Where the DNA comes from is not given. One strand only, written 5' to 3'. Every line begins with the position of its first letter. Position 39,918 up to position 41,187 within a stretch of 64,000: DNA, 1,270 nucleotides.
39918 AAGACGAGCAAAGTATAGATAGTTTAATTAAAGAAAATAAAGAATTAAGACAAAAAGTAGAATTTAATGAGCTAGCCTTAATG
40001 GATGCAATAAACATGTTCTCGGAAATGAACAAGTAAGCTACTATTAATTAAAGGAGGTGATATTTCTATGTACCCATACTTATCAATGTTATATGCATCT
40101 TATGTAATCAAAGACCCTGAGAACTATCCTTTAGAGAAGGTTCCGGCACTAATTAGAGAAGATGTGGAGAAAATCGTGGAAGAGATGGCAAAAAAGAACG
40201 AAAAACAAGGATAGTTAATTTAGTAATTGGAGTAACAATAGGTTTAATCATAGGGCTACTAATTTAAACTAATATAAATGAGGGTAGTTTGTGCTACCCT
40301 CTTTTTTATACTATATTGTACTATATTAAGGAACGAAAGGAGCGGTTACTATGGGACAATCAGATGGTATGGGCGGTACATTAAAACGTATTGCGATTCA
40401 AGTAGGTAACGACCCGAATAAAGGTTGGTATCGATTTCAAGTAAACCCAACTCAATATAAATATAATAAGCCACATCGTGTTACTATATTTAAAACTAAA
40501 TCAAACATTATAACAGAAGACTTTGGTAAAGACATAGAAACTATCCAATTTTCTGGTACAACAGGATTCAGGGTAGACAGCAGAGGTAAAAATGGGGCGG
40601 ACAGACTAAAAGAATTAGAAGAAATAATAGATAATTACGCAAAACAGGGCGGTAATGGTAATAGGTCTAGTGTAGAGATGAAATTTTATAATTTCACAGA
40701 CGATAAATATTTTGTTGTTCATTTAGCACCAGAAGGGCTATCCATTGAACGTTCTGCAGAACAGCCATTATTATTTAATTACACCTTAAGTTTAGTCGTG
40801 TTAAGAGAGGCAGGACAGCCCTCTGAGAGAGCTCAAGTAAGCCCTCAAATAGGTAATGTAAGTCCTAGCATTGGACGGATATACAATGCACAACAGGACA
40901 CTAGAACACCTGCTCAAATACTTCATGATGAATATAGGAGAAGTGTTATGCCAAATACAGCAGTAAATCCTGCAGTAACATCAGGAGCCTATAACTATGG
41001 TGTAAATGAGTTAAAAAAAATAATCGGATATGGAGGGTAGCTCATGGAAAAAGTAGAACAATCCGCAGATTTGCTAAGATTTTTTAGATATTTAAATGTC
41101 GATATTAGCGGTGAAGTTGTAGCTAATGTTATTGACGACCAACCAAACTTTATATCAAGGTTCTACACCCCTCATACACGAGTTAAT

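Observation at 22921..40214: Two paralogous 48-aa ORFs missing from the ORF track, each with a strong RBS and its own terminator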

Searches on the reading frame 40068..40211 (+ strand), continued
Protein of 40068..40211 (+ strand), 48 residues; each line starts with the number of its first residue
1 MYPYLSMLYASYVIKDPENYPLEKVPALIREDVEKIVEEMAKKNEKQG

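Call 54: find_related_loci(query=A4, collection=viral_contigs, flank=2500)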
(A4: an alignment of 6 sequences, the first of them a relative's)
Query A4 (47 aa) in viral_contigs; peptide patterns used: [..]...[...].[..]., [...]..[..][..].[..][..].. (x = any residue, [..] = any of these).
107 stretches matched a pattern; 67 encode a relative of the query (tblastn E <= 1e-3); 67 distinct loci.
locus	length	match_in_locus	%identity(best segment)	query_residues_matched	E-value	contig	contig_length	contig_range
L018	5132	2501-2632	71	3-47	2e-17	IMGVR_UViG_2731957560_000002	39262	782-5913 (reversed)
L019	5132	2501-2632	71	3-47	2e-17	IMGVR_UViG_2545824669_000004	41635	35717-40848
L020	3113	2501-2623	71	3-44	9e-16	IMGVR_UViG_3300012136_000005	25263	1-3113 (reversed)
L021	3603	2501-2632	67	3-47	3e-15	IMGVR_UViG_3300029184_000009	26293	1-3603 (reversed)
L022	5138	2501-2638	66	1-47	3e-15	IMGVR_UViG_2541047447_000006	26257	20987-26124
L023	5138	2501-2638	66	1-47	3e-15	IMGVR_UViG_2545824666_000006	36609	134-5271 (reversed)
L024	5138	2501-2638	66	1-47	3e-15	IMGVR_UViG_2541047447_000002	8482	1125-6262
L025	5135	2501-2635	65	1-46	4e-15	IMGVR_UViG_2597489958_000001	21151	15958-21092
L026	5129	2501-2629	65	1-43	6e-15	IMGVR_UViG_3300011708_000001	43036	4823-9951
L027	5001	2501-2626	67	3-45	7e-15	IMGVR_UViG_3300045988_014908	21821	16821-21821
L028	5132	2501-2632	62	1-45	8e-15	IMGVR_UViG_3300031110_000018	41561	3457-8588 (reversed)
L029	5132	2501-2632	62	1-45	8e-15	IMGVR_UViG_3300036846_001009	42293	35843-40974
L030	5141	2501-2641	57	1-47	1e-14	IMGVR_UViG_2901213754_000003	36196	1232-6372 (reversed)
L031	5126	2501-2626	64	3-44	2e-14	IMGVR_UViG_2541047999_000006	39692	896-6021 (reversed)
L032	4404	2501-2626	64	3-44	2e-14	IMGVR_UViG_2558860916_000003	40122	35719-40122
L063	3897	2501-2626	48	3-46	1e-10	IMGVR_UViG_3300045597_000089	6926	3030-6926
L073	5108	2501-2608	47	1-36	5e-8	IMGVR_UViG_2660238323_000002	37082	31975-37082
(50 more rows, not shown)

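Call 69: predict_structure(alignment_id=A5)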
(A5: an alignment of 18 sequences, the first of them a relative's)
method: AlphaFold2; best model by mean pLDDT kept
length: 66 residues; sequences in the alignment: 18
mean_pLDDT: 85.2   pTM: 0.58
mean pLDDT of the five models: 85.2, 84.8, 84.1, 83.0, 81.2
residues with pLDDT >= 90: 36; 70-90: 26; 50-70: 4; < 50: 0
segments of 3 or more residues with pLDDT < 50: none
pLDDT, mean of each block of 10 residues (from residue 1): 88 93 93 93 75 76 74
secondary structure, 60 per line:
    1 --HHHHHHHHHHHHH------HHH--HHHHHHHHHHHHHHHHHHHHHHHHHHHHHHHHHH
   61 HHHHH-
elements in order: H3-15 H27-65
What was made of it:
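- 40196..40267 (+): -1-frame continuation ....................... plus TAA. It is a basic linker followed by a GxxxGxxxG transmembrane helix. The predicted frameshift product is 66 aa. AF2 models it as one continuous helix, residues 27-65 (call 69).
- On Tail-anchored membrane protein: AF2 predicts a helix over residues 27-65 (call 69).
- Structure (call 69).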

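Call 72: search_protein_families(library=pfam, proteins=[P0003, P0009], max_evalue=10)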
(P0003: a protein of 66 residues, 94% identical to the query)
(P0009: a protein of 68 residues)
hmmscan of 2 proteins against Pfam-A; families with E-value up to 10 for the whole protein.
P0003 (66 aa): 5 families
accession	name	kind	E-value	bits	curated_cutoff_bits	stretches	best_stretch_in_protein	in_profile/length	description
PF08369.16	PCP_red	-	0.0015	19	32.5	1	22-49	9-36/45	Proto-chlorophyllide reductase 57 kD subunit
PF19946.4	DUF6408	-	0.073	13.6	25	1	42-66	7-31/42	Family of unknown function (DUF6408)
PF04538.17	BEX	-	0.087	14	26.1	1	29-50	69-92/106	Brain expressed X-linked like family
PF17272.7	DUF5337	-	0.19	12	27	1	38-64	4-30/74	Family of unknown function (DUF5337)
PF12732.12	YtxH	-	2.6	9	37.5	0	52-66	4-18/71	YtxH-like protein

P0009 (68 aa): 2 families
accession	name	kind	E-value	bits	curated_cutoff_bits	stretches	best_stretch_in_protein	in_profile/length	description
PF23792.1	CD1375-like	-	0.11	12.9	27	1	8-32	4-28/48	CD1375-like protein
PF06135.17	IreB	-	0.15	12.7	25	1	22-55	14-46/78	IreB regulatory phosphoprotein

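Call 73: search_protein_families(library=phrogs, proteins=[P0003, P0009], max_evalue=0.1)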
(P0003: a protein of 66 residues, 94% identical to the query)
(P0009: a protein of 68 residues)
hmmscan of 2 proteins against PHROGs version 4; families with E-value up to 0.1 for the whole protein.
P0003 (66 aa): 1 family
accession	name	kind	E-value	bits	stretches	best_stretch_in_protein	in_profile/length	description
phrog_1382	-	unknown function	2.2e-14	53.7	1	1-45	2-44/48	-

P0009 (68 aa): 3 families
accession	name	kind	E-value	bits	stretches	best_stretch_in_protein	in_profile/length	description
phrog_1382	-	unknown function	3.9e-16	59.4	1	1-43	1-43/48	-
phrog_7546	-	unknown function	0.0016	19.7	1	4-38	67-101/107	-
phrog_5056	-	unknown function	0.05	14.2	1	10-41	13-46/49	-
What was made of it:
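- On Holin: No holin hits in Pfam or PHROGs (calls 72, 73).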

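Call 74: fold_search(model_id=the predicted structure, library=viral)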
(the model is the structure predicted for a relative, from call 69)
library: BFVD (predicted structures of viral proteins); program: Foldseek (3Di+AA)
matches with E <= 10: 82; with E <= 0.001: 1
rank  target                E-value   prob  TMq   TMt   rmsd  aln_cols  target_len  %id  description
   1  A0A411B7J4            1.3e-04  1.00  0.64  0.87   0.7        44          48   64  Phage protein [Enterococcus phage EfsSzw-1]
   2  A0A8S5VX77            6.6e-03  1.00  0.60  0.84   1.0        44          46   45  (no name in the UniProt tables at hand)
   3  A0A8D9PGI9            3.3e-01  0.99  0.58  0.81   1.4        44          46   36  (no name in the UniProt tables at hand)
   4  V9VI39                3.3e-01  0.98  0.50  0.63   1.2        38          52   26  Uncharacterized protein [Lactococcus phage phiL47]
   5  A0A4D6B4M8            3.8e-01  0.97  0.51  0.59   1.2        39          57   33  (no name in the UniProt tables at hand)
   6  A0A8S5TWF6            4.4e-01  0.93  0.48  0.80   1.7        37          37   27  Uncharacterized protein [Myoviridae sp. ctaUM17]
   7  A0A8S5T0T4            6.2e-01  0.95  0.50  0.59   1.5        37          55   27  Uncharacterized protein [Siphoviridae sp. cteEJ17]
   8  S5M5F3                6.2e-01  0.92  0.47  0.81   1.6        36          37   33  Uncharacterized protein [Brevibacillus phage Jimmer2]
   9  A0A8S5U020            6.2e-01  0.91  0.48  0.67   3.3        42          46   28  Trm112p-like protein [Siphoviridae sp. ctwnj8]
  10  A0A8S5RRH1            6.7e-01  0.93  0.49  0.83   1.1        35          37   20  Alpha 3-alpha domain protein [Siphoviridae sp. ctKy93]
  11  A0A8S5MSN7            7.2e-01  0.87  0.44  0.53   1.5        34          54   29  Uncharacterized protein [Myoviridae sp. ctk251]
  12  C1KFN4                8.8e-01  0.92  0.53  0.82   1.5        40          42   28  Uncharacterized protein [Lactobacillus phage Lb338-1]
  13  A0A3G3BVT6            1.3e+00  0.77  0.44  0.56   1.5        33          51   30  Uncharacterized protein [Bacillus phage vB_BboS-125]
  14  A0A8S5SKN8            1.3e+00  0.75  0.51  0.56   1.6        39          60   26  Uncharacterized protein [Phage sp. ctgh419]
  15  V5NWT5                1.7e+00  0.69  0.50  0.22   1.5        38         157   21  Uncharacterized protein [Chelonid alphaherpesvirus 5]
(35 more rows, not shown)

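Call 75: fold_search(model_id=the predicted structure, library=pdb)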
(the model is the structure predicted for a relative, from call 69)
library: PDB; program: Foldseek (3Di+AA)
matches with E <= 10: 6; with E <= 0.001: 0
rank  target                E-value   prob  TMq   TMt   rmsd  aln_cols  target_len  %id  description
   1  4mi8_A                3.8e+00  0.18  0.50  0.28   3.5        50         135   20  Crystal structure of the complex of murine gamma-herpesvirus 68 Bcl-2 homolog M11 and a Beclin 1 BH3 domain-derived pe (released 2014-01-29)
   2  4mi8_B                3.8e+00  0.18  0.51  0.28   3.5        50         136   20  Crystal structure of the complex of murine gamma-herpesvirus 68 Bcl-2 homolog M11 and a Beclin 1 BH3 domain-derived pe (released 2014-01-29)
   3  9im2_F                6.2e+00  0.06  0.28  0.06   8.3        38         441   26  The Cryo-EM structure of MPXV E5 in complex with ssDNA in intermediate state 3 (released 2025-06-18)
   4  6yj2_C                7.1e+00  0.03  0.22  0.09   7.9        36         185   17  Structural and DNA binding studies of the transcriptional repressor Rv2506 (BkaR) from Mycobacterium tuberculosis supp (released 2021-04-14)
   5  6sga_Ca               8.8e+00  0.11  0.44  0.07   2.8        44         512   25  Body domain of the mt-SSU assemblosome from Trypanosoma brucei (released 2019-09-18)
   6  7qiw_k                8.8e+00  0.06  0.35  0.26   3.9        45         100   18  Specific features and methylation sites of a plant ribosome. 60S ribosomal subunit. (released 2022-07-13)

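Call 77: search_protein_families(library=pfam, proteins=[L014:2192-2485:+, L009:2567-2869:+, L016:2210-2488:+, L063:1899-2318:+, L073:1933-2352:+, L014:2716-3120:+, L026:2704-3063:+, L016:2702-3085:+, L063:2703-3089:+], max_evalue=0.01)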
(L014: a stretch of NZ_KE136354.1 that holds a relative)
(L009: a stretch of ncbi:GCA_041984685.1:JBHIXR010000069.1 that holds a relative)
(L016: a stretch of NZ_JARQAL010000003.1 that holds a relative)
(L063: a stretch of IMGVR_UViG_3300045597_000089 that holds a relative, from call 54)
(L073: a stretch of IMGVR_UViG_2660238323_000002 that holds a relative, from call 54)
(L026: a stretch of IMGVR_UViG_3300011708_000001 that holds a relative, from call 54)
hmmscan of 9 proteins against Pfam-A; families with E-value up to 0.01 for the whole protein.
L014:2192-2485:+ (98 aa): 1 family
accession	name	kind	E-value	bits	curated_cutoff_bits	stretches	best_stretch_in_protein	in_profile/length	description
PF13125.11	DUF3958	-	0.0087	16.8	26.3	0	26-86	37-95/107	Protein of unknown function (DUF3958)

L009:2567-2869:+ (101 aa): 0 families

L016:2210-2488:+ (93 aa): 0 families

L063:1899-2318:+ (140 aa): 0 families

L073:1933-2352:+ (140 aa): 4 families
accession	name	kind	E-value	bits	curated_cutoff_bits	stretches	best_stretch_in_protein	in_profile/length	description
PF04102.17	SlyX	-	0.00028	21.9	30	1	74-129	2-57/67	SlyX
PF12795.12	MscS_porin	-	0.00034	20.7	34.4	1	67-134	77-144/238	Mechanosensitive ion channel porin domain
PF13874.11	Nup54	-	0.00043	20.7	30.5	1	71-129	32-91/140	Nucleoporin complex subunit 54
PF08614.16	ATG16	-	0.0066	17.1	33.7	1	72-120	71-112/200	Autophagy protein 16 (ATG16)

L014:2716-3120:+ (135 aa): 1 family
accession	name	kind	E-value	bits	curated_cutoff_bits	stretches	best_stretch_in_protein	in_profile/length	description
PF06305.16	LapA_dom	-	0.0028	17.9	28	1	15-49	27-61/64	Lipopolysaccharide assembly protein A domain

L026:2704-3063:+ (120 aa): 0 families

L016:2702-3085:+ (128 aa): 0 families

L063:2703-3089:+ (129 aa): 0 families

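Call 78: search_protein_families(library=phrogs, proteins=[L014:2192-2485:+, L009:2567-2869:+, L016:2210-2488:+, L063:1899-2318:+, L073:1933-2352:+, L014:2716-3120:+, L026:2704-3063:+, L016:2702-3085:+, L063:2703-3089:+], max_evalue=0.00001)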
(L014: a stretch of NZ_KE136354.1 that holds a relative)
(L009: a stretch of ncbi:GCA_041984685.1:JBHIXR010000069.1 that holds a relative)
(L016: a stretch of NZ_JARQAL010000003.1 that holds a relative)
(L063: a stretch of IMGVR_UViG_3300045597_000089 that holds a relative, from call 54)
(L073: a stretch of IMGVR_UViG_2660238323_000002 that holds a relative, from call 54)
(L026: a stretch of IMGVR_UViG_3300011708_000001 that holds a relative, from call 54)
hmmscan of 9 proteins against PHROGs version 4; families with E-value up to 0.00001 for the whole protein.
L014:2192-2485:+ (98 aa): 1 family
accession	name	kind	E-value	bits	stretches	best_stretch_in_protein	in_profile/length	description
phrog_20058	-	unknown function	3.5e-62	208.2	1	1-98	1-98/98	-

L009:2567-2869:+ (101 aa): 2 families
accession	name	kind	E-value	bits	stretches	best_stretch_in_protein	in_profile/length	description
phrog_7298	-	unknown function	1.3e-17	65.1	1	1-75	1-93/95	-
phrog_1536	-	unknown function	6.4e-08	33.9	1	1-86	2-102/147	-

L016:2210-2488:+ (93 aa): 2 families
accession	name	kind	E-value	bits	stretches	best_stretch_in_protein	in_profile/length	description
phrog_6227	-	unknown function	4.4e-22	78.8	1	1-91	1-90/95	-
phrog_1766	-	tail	4.7e-06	27.9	1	11-85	9-86/127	tail fiber protein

L063:1899-2318:+ (140 aa): 1 family
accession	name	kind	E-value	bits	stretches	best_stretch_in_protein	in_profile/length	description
phrog_16648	-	unknown function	2.3e-08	34.9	1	33-126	44-135/153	-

L073:1933-2352:+ (140 aa): 0 families

L014:2716-3120:+ (135 aa): 2 families
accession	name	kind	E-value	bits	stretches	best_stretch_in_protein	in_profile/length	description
phrog_4257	-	unknown function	2.6e-39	135.6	1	1-133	12-137/138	-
phrog_4105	-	unknown function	2.6e-17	64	1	56-133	25-102/103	-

L026:2704-3063:+ (120 aa): 2 families
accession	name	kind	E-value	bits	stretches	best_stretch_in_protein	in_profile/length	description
phrog_1893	-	unknown function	7e-53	178.6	1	4-118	1-115/118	-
phrog_15236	-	unknown function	6.4e-06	27.3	1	8-111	13-119/122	-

L016:2702-3085:+ (128 aa): 1 family
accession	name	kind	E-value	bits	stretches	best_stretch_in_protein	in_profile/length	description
phrog_11342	-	unknown function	1.2e-06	29.7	1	6-116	3-112/127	-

L063:2703-3089:+ (129 aa): 1 family
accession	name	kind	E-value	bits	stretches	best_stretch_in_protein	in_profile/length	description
phrog_4325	-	lysis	4.4e-26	92.6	1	1-122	7-129/135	holin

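Call 102: get_annotated_region(hit=H77, flank=200)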
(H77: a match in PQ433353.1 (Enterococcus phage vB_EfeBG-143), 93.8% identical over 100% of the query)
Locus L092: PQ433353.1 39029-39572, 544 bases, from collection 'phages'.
description: Enterococcus phage vB_EfeBG-143, complete genome.
organism: Enterococcus phage vB_EfeBG-143 (NCBI taxid 3378293)
taxonomy: Viruses; Duplodnaviria; Heunggongvirae; Uroviricota; Caudoviricetes; Herelleviridae; Brockvirinae; Kochikohdavirus
host: Enterococcus faecalis 95; source: sewage water; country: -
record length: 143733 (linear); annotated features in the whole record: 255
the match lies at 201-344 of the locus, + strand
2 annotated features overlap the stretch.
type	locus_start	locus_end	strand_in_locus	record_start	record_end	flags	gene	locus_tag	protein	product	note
CDS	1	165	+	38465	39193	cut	-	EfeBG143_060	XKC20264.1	hypothetical protein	-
CDS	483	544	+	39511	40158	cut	-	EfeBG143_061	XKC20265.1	virion structural protein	-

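Call 103: get_annotated_region(hit=H76, flank=200)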
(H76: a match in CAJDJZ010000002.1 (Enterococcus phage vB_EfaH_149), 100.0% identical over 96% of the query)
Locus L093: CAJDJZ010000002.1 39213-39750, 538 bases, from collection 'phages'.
description: Enterococcus phage vB_EfaH_149 genome assembly, contig: phage149-genome, whole genome shotgun sequence.
organism: Enterococcus phage vB_EfaH_149 (NCBI taxid 2730535)
taxonomy: Viruses; Duplodnaviria; Heunggongvirae; Uroviricota; Caudoviricetes; Herelleviridae; Brockvirinae; Kochikohdavirus
host: -; source: Zamorano cheese; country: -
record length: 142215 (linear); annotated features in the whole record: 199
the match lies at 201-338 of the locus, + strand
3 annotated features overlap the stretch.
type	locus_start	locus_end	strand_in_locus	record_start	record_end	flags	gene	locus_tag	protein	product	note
CDS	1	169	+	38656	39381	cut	-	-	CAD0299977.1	hypothetical protein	-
CDS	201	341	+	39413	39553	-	-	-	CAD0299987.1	hypothetical protein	-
CDS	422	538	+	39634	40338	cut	-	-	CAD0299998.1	hypothetical protein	-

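Call 104: get_annotated_region(hit=H75, flank=200)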
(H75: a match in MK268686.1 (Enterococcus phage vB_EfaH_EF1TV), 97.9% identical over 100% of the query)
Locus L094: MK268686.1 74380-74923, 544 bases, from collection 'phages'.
description: Enterococcus phage vB_EfaH_EF1TV, complete genome.
organism: Enterococcus phage vB_EfaH_EF1TV (NCBI taxid 2500558)
taxonomy: Viruses; Duplodnaviria; Heunggongvirae; Uroviricota; Caudoviricetes; Herelleviridae; Brockvirinae; Kochikohdavirus
host: Enterococcus faecalis 1/1112; source: hospital wastewater; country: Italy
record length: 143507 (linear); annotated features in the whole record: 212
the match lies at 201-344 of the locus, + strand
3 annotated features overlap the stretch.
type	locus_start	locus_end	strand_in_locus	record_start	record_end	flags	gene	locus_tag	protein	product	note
CDS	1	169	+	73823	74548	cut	-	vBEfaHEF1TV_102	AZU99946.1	hypothetical protein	-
CDS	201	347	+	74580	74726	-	-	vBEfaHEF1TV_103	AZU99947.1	hypothetical protein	-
CDS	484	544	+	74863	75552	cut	-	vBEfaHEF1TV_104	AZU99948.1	hypothetical protein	-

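Call 105: get_annotated_region(hit=H100, flank=300)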
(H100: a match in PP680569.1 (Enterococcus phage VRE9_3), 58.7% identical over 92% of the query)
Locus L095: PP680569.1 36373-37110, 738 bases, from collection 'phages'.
description: Enterococcus phage VRE9_3, complete genome.
organism: Enterococcus phage VRE9_3 (NCBI taxid 3141817)
taxonomy: Viruses; Duplodnaviria; Heunggongvirae; Uroviricota; Caudoviricetes
host: Enterococcus faecium; source: sewage; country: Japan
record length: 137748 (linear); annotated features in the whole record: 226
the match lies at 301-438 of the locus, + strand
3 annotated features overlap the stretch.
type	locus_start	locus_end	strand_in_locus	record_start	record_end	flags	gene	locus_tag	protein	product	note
CDS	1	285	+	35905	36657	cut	-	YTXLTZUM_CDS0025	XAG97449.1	hypothetical protein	/phase=0; /top_hit=KY554772_p151; /phrog=6227; /source=PHANOTATE_1.5.1; /score=-38961.11297396663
CDS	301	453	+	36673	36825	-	-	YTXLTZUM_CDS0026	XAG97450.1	hypothetical protein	/phase=0; /top_hit=p46509 VI_01201; /phrog=1382; /source=PHANOTATE_1.5.1; /score=-46.33084784848316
CDS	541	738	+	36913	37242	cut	-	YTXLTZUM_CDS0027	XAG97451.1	holin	/phase=0; /top_hit=p273545 VI_05055; /phrog=1299; /source=PHANOTATE_1.5.1; /score=-50132.63340595292; lysis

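Call 106: get_annotated_region(hit=H106, flank=1500)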
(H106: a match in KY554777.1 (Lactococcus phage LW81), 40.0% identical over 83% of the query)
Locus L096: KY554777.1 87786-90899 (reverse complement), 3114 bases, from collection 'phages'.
description: Lactococcus phage LW81, complete genome.
organism: Lactococcus phage LW81 (NCBI taxid 1965482)
taxonomy: Viruses; Duplodnaviria; Heunggongvirae; Uroviricota; Caudoviricetes; Audreyjarvisvirus; Audreyjarvisvirus LW81
host: Lactococcus lactis; source: cheese whey; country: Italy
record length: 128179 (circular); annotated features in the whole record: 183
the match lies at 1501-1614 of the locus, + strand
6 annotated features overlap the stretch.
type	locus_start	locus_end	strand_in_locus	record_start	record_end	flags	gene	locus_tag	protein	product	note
CDS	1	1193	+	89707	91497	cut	-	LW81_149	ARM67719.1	saf-pilin pilus formation protein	-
CDS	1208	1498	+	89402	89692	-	-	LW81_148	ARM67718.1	hypothetical protein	-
CDS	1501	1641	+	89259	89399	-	-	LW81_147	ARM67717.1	hypothetical protein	-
CDS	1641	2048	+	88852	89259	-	-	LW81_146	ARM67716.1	hypothetical protein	-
CDS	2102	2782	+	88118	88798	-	-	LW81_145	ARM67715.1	crossover junction endodeoxyribonuclease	Crossover junction endodeoxyribonuclease RuvC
CDS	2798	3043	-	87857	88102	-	-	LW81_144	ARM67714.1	hypothetical protein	-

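Call 116: find_encoding_contigs(protein=P0009, flank=1500, max_places=6)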
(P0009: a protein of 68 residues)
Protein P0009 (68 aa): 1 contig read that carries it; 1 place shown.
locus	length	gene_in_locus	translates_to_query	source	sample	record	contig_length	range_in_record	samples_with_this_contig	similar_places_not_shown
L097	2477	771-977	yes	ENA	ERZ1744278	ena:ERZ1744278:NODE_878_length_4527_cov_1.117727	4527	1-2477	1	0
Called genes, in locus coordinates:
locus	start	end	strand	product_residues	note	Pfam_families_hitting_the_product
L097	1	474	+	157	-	?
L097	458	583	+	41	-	-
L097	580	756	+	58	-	-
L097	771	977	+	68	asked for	-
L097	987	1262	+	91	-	-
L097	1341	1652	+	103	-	PF04531:Phage_holin_1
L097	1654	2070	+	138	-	PF01183:Glyco_hydro_25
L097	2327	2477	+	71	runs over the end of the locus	PF08239:SH3_3 (weak)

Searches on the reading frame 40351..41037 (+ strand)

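Call 95: search_protein_families(library=pfam, proteins=[window:40351-41037:+], max_evalue=0.001)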
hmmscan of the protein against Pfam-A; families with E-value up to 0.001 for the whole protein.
window:40351-41037:+ (229 aa): 1 family
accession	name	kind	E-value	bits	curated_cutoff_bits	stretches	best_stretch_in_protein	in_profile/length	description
PF23980.1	Phage_tail_tube_init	-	2.3e-89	299.9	27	1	1-228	1-252/258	Putative phage tail tube initiator protein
